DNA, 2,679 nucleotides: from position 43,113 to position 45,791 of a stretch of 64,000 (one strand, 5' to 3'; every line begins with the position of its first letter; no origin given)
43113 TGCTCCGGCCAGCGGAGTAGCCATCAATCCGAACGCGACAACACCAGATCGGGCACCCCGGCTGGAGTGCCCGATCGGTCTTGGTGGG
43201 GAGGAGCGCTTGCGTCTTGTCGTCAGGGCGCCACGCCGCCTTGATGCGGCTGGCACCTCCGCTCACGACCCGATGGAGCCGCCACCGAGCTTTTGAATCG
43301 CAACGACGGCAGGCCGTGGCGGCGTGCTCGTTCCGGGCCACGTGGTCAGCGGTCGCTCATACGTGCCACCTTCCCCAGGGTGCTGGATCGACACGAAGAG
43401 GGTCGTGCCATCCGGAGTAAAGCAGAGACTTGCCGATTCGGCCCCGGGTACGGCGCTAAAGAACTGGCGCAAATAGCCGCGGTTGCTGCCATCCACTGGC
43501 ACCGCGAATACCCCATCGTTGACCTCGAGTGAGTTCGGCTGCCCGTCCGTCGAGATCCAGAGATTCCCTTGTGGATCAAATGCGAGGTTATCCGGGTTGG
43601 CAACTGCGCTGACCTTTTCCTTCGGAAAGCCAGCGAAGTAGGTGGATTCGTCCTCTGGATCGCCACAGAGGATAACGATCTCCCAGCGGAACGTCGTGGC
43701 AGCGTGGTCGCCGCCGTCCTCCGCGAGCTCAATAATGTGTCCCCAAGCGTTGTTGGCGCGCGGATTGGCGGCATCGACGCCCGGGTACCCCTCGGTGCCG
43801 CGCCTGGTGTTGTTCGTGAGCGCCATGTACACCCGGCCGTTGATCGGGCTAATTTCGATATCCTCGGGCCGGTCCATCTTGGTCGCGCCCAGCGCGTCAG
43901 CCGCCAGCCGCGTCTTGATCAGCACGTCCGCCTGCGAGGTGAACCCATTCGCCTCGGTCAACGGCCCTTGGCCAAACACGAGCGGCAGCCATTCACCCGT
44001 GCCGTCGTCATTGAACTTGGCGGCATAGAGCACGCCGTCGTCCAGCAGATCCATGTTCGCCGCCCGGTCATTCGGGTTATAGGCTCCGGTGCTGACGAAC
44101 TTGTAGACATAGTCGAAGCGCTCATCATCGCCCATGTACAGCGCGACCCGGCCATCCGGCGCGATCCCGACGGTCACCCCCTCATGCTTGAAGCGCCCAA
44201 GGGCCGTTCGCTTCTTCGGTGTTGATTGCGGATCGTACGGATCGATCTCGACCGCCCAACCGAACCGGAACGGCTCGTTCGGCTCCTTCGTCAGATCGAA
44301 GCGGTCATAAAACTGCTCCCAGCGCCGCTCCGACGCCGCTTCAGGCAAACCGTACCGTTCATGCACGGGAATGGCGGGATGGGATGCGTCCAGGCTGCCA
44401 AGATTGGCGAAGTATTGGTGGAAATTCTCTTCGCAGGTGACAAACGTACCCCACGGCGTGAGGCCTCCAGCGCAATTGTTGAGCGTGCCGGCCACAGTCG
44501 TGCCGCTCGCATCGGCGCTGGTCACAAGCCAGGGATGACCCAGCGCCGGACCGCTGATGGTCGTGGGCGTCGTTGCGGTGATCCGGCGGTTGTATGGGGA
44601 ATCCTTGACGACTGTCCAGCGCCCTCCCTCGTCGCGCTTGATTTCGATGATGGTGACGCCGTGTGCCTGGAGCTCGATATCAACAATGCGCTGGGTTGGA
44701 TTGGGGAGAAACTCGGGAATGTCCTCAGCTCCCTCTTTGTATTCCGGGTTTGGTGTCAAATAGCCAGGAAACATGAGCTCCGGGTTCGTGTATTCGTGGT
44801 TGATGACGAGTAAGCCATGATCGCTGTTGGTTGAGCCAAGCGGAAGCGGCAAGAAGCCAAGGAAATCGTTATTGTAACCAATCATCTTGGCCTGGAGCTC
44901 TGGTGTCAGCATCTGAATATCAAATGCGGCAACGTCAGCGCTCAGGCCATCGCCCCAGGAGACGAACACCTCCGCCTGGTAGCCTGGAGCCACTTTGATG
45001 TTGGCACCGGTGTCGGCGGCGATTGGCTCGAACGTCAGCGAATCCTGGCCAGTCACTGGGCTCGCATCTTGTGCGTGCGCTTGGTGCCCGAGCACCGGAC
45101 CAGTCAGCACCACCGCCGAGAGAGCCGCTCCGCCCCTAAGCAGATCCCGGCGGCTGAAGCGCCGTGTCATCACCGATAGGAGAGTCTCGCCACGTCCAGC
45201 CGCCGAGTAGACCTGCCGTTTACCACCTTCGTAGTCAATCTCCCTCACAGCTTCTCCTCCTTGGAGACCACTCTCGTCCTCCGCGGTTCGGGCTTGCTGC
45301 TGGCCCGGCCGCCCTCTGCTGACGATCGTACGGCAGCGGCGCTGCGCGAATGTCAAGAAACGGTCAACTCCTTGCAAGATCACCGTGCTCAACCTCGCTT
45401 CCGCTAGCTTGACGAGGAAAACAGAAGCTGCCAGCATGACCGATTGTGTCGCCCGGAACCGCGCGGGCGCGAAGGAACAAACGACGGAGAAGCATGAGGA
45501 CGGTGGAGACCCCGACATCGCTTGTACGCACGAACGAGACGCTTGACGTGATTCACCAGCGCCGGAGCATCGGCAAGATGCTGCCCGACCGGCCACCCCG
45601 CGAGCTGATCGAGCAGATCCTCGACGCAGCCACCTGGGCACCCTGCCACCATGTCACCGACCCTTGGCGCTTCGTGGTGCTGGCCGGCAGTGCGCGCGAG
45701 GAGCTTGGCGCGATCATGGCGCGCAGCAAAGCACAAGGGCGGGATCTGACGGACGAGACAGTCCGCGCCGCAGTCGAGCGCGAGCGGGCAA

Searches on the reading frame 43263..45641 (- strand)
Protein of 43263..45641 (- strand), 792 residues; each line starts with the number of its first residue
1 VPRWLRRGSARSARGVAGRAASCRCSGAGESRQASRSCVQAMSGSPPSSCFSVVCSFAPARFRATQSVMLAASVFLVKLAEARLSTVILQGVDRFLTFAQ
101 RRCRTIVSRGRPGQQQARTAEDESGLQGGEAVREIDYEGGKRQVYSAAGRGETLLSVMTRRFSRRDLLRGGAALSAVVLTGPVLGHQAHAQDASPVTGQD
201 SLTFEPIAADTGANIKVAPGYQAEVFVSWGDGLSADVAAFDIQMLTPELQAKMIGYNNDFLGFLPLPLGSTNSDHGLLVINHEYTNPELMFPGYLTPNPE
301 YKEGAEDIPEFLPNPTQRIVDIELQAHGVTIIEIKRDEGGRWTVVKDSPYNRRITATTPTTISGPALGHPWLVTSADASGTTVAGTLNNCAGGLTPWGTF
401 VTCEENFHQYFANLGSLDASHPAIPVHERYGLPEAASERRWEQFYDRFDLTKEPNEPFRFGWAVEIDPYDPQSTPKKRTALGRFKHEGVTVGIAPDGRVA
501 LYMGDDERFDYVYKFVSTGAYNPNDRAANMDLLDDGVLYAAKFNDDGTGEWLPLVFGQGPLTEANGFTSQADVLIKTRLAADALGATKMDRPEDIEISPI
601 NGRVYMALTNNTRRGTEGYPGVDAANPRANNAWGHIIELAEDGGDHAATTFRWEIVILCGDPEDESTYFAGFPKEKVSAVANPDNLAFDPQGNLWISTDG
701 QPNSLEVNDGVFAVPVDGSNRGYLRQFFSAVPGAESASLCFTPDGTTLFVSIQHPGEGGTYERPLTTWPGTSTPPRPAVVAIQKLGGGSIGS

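Call 28: search_protein_families(library=pfam, proteins=[window:43263-45641:-], max_evalue=0.00001)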
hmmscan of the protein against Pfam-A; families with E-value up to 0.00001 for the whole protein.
window:43263-45641:- (792 aa): 1 family
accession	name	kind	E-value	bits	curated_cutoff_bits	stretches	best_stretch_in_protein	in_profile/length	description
PF05787.19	PhoX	-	1.8e-164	549.2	24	1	203-756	2-515/515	Alkaline phosphatase PhoX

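Call 80: search_dna_similar(query=window:43263-45200:-, collection=plasmids, mode=protein, max_evalue=1e-20, max_rows=12)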
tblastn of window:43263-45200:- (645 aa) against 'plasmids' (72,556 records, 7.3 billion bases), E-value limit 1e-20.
Records with a match: 119; places in all: 123; records where one place covers at least 80% of the query: 117.
Best place of each record, by identity: <60% 119.
By first word of the organism name: Rhizobium 15; Acinetobacter 10; Escherichia 9; Aliiroseovarius 8; Paracoccus 7; Vibrio 7; Deinococcus 7; Sinorhizobium 5; Salinivibrio 5; Thioclava 5; and 28 more.
By predicted mobility (MOB-suite, as given by PLSDB): non-mobilizable 88; conjugative 17; mobilizable 14.
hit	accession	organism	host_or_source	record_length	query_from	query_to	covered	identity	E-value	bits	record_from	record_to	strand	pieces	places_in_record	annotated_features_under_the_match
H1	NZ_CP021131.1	Meiothermus taiwanensis WR-220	-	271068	7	645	99%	55.7%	0e+0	684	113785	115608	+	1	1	PhoX family phosphatase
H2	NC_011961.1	Thermomicrobium roseum DSM 5159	-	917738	6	645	99%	54.7%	0e+0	680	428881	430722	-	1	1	PhoX family phosphatase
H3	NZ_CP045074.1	Paracoccus kondratievae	genome assembly,the fermentation ...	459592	6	644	99%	52.4%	0e+0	621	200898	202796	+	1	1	PhoX family phosphatase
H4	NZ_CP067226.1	Paracoccus sp. MC1862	pure cultures of bacteria,river bed soil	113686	6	644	99%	52.1%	0e+0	620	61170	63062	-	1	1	PhoX family phosphatase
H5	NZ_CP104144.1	Rhizobium sullae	Sulla coronaria,cell culture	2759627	6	644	99%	51.5%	0e+0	623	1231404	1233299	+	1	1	record has no annotation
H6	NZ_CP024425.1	Paracoccus yeei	Homo sapiens,single cell,skin swab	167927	6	644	99%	51.2%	0e+0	605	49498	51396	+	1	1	PhoX family phosphatase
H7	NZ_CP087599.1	Paracoccus sp. MA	cell culture,soil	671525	6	644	99%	51.1%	0e+0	601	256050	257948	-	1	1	PhoX family phosphatase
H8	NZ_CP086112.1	Skermanella rosea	single cell,hydrocarbon-contaminated ...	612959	7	645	99%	50.8%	0e+0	584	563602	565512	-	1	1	PhoX family phosphatase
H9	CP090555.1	Neorhizobium galegae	Galega,Cell culture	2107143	6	643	99%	50.8%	0e+0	619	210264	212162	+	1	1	PhoX family phosphatase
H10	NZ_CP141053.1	Paracoccus denitrificans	-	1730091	5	644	99%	50.7%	0e+0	599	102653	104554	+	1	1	none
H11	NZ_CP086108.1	Skermanella mucosa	single cell,crude oil contaminated ...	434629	7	645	99%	50.7%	0e+0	585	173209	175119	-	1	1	PhoX family phosphatase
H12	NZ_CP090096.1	Neorhizobium galegae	Galega,Cell culture,Plant nodule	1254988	6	643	99%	50.7%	0e+0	618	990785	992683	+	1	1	record has no annotation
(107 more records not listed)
